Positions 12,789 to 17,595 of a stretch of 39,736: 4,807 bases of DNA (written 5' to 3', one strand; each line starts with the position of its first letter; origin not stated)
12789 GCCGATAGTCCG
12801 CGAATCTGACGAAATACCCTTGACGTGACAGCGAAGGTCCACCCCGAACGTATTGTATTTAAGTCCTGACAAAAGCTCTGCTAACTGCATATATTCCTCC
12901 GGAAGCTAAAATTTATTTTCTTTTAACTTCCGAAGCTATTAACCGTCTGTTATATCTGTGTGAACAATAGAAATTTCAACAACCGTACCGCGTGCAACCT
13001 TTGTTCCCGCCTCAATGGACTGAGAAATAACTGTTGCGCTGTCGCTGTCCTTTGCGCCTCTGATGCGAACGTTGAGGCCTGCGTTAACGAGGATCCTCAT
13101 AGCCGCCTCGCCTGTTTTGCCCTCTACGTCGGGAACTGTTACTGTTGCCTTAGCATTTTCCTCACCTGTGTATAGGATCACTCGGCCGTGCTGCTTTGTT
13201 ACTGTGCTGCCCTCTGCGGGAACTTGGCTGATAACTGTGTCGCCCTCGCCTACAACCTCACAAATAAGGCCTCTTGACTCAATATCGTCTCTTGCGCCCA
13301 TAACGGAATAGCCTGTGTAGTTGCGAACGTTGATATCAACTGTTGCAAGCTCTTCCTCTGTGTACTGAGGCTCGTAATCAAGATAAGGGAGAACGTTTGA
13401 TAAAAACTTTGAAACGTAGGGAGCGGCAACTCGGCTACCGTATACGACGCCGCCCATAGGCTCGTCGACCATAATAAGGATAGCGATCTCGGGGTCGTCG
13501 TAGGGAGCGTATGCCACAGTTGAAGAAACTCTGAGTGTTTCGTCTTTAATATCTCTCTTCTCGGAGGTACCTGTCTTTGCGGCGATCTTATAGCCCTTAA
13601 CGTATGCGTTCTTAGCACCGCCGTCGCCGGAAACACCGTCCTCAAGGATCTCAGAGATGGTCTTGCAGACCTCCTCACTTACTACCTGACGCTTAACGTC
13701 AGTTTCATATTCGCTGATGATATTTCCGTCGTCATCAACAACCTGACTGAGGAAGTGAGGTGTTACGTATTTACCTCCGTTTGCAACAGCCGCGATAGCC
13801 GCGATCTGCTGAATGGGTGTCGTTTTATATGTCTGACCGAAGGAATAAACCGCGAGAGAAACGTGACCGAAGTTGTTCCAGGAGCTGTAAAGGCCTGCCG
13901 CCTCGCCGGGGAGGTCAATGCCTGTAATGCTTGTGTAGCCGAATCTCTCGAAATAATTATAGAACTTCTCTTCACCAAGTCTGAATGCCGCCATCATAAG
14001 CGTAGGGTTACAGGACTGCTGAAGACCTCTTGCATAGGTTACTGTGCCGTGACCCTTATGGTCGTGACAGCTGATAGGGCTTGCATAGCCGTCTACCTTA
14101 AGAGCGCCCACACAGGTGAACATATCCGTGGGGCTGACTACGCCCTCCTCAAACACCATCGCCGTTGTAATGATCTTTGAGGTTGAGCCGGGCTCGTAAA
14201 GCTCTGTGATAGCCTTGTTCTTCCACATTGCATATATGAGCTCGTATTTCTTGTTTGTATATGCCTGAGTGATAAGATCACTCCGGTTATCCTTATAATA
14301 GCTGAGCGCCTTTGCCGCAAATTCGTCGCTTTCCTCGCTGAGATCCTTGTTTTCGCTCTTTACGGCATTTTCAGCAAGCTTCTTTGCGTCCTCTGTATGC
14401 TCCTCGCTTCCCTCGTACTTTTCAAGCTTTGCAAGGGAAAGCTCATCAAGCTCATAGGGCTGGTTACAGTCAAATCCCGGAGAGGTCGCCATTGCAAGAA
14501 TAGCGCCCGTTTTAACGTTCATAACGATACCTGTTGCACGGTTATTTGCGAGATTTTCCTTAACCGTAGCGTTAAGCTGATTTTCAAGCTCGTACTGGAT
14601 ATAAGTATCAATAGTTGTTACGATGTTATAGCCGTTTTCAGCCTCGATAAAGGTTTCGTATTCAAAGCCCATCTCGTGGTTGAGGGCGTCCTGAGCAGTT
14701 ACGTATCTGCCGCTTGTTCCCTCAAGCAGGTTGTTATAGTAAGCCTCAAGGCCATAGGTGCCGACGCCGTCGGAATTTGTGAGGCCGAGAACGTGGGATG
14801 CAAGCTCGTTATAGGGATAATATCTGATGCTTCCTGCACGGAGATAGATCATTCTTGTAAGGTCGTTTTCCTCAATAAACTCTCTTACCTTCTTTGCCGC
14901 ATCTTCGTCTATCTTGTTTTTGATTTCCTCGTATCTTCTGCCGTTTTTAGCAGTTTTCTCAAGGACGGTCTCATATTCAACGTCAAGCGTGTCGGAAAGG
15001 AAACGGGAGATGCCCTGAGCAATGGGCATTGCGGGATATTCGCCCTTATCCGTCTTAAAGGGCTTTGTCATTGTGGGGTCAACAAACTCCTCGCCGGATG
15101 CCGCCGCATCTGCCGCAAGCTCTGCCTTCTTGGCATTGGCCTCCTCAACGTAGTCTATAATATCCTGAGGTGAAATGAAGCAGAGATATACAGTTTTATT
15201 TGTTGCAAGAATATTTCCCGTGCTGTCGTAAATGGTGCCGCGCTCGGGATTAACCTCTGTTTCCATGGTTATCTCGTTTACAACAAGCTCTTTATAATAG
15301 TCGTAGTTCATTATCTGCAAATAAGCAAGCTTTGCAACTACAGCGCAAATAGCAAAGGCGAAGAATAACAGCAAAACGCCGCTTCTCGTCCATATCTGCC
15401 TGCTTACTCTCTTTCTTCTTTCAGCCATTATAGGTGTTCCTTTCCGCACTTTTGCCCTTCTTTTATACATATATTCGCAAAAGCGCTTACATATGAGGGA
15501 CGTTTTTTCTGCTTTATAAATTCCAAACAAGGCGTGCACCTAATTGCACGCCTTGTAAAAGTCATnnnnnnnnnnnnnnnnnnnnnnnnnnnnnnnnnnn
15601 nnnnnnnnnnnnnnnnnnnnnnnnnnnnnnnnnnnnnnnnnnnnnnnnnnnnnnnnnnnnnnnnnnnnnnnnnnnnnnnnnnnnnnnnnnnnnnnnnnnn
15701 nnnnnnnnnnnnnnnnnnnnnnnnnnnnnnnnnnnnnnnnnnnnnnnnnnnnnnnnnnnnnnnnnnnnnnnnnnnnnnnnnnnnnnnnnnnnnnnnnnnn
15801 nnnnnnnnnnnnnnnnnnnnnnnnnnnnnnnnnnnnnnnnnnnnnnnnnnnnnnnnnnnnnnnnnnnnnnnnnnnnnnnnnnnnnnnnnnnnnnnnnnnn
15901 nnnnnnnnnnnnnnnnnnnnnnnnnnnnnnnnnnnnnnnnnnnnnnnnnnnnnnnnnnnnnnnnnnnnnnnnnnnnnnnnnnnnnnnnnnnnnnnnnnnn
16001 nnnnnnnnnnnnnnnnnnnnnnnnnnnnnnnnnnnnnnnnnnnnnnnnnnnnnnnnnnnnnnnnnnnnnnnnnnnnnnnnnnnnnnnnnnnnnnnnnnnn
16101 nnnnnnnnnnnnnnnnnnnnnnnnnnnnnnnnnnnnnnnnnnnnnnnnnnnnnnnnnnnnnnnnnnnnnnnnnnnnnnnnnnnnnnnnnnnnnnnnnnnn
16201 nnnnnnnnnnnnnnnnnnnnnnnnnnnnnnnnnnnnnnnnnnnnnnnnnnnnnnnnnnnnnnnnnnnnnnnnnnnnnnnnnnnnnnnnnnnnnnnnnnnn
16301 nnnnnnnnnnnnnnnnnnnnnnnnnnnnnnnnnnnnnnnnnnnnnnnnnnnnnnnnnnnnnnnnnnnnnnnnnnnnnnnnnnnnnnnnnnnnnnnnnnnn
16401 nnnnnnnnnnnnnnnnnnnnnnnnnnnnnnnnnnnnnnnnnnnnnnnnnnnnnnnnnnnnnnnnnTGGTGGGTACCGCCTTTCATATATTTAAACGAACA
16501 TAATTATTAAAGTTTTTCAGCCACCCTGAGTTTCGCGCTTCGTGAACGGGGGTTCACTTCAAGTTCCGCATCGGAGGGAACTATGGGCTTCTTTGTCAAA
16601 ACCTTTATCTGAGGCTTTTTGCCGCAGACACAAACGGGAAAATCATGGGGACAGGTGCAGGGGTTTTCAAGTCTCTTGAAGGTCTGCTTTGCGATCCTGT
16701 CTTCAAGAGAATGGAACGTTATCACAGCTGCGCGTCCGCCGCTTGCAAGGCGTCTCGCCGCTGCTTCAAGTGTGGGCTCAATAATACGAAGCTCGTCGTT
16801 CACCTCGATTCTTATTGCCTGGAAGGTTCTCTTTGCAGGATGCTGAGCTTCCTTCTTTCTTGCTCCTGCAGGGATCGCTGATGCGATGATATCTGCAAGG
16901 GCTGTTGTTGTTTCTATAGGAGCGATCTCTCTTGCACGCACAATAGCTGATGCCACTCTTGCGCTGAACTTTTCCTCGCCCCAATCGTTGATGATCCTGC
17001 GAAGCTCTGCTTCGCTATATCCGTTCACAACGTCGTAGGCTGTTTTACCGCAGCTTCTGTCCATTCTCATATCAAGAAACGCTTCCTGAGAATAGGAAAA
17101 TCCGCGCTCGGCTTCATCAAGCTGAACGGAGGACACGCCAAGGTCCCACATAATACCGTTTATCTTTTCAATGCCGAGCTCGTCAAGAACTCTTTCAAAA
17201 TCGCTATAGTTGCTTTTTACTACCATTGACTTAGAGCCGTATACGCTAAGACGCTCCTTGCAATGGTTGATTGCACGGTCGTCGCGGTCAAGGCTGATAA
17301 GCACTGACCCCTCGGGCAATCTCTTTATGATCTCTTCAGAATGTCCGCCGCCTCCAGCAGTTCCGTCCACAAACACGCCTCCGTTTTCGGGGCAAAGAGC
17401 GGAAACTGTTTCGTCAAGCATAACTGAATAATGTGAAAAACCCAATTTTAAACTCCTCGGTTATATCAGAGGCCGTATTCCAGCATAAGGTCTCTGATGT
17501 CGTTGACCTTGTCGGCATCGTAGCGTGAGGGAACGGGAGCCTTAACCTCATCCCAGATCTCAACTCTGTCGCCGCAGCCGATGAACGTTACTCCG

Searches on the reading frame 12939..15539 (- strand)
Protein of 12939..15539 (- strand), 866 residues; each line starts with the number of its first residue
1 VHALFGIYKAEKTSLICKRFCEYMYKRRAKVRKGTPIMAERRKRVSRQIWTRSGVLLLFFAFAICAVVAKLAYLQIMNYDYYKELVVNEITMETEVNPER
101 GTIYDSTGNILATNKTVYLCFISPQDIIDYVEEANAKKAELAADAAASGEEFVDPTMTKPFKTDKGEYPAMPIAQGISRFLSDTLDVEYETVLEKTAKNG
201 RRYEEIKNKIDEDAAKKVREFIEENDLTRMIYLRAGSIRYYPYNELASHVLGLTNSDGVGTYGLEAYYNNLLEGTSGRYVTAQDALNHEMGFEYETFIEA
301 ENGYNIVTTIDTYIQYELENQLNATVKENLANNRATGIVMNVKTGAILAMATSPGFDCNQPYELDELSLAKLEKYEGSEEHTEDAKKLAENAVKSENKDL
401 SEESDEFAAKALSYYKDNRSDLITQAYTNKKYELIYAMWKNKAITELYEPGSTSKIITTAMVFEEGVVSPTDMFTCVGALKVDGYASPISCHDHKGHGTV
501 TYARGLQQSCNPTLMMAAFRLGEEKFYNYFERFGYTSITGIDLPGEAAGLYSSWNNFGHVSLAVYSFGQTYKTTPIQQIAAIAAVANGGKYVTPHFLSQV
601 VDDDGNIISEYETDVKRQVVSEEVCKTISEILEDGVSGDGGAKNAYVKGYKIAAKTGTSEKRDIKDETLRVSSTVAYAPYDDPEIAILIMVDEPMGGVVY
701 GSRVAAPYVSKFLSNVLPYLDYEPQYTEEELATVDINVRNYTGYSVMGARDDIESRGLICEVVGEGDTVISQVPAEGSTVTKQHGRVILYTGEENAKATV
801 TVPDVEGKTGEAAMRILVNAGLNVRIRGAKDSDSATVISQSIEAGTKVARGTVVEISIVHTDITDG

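Call 54: search_protein_families(library=pfam, proteins=[window:12939-15539:-], max_evalue=0.00001)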
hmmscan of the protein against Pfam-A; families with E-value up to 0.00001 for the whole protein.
window:12939-15539:- (866 aa): 3 families
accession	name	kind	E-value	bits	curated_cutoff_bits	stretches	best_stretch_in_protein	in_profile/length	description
PF00905.27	Transpeptidase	-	1.8e-64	218.3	22.1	1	337-713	3-298/299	Penicillin binding protein transpeptidase domain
PF03793.24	PASTA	-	4.2e-22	78.3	23.2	2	800-858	1-62/64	PASTA domain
PF03717.20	PBP_dimer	-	9.5e-19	68.9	24.4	1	96-288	2-174/180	Penicillin-binding Protein dimerisation domain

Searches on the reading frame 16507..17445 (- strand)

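Call 54: search_protein_families(library=pfam, proteins=[window:16507-17445:-], max_evalue=0.00001)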
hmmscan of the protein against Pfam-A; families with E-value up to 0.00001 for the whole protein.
window:16507-17445:- (312 aa): 1 family
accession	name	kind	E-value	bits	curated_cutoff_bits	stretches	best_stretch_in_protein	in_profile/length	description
PF01795.25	Methyltransf_5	-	6.5e-118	394.1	27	1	3-311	2-308/309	MraW methylase family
